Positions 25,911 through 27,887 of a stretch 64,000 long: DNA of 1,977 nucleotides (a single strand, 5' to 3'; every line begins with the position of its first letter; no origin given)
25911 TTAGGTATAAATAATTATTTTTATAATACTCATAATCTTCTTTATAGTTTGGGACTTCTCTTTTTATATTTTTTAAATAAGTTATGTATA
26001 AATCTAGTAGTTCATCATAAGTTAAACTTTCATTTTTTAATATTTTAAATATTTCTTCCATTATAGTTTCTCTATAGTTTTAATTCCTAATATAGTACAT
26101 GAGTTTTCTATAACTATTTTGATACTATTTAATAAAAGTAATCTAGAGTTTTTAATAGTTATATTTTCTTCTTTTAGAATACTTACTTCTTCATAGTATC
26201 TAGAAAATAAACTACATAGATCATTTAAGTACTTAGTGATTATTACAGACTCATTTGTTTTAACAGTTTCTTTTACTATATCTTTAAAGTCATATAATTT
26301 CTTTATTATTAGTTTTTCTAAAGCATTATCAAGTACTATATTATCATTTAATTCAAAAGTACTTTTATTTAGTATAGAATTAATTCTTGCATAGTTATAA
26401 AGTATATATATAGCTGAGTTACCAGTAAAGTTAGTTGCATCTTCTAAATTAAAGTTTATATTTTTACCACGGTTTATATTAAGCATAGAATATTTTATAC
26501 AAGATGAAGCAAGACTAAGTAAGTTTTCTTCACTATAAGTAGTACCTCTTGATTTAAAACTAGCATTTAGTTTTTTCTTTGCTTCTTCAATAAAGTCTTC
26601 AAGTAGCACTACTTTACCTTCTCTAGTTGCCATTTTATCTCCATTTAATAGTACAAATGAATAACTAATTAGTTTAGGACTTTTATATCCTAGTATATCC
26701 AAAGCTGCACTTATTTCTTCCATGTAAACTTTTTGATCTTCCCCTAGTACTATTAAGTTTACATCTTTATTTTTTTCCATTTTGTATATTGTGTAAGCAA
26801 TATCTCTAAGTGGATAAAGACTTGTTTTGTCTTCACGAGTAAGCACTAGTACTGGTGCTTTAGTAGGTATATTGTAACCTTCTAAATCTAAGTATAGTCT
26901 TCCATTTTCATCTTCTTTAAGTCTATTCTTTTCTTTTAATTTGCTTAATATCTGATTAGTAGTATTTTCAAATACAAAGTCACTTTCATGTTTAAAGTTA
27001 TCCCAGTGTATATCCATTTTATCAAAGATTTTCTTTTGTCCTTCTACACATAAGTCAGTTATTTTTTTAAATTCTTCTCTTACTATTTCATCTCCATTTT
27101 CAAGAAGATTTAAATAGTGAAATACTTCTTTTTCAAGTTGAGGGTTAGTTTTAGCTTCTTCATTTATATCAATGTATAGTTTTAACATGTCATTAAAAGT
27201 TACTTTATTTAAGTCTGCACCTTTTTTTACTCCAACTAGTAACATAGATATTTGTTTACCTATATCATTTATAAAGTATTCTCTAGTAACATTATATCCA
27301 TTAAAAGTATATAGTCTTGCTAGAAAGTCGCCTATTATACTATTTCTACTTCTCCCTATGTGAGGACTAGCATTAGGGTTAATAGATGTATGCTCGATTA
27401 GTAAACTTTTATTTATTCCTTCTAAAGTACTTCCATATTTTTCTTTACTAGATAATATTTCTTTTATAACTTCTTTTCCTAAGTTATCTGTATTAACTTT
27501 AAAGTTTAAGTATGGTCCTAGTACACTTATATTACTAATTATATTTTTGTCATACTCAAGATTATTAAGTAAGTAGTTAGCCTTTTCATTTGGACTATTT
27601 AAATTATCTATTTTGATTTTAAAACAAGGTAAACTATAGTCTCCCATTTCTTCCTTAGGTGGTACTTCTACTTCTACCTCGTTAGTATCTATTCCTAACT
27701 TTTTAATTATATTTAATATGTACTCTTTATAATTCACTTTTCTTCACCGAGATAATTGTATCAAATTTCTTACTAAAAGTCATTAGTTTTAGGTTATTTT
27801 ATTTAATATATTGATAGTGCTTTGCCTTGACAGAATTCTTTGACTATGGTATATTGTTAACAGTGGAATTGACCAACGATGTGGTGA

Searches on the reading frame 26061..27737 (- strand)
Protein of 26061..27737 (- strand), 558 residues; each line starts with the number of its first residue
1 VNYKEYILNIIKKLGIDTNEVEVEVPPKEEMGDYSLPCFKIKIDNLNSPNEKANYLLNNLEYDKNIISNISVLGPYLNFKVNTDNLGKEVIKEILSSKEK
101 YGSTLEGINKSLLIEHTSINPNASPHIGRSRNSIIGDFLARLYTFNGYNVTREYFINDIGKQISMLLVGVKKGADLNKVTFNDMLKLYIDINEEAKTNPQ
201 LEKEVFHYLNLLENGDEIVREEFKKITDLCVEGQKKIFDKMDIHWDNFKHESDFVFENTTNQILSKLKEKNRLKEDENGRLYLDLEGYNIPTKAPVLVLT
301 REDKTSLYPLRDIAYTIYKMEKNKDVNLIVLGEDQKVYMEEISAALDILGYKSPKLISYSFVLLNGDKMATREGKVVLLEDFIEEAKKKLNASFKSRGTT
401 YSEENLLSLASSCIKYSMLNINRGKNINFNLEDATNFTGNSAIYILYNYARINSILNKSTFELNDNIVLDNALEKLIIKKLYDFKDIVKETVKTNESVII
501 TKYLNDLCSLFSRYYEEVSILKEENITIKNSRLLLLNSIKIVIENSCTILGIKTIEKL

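Call 93: search_protein_families(library=pfam, proteins=[window:26061-27737:-], max_evalue=0.00001)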
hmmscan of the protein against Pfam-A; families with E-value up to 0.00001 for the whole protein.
window:26061-27737:- (558 aa): 4 families
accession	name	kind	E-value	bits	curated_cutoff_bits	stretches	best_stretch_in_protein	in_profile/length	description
PF00750.26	tRNA-synt_1d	-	1.1e-46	159.9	23.3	1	91-430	2-348/349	tRNA synthetases class I (R), catalytic domain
PF05746.21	DALR_1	-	1.8e-24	86.5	22.3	1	445-558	1-117/117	DALR anticodon binding domain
PF03485.21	Arg_tRNA_synt_N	-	1.7e-10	41.8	21.5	1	2-80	2-84/85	Arginyl tRNA synthetase N terminal domain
PF09334.17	tRNA-synt_1g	-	2.2e-06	27.2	20.1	0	225-283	65-123/391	tRNA synthetases class I (M)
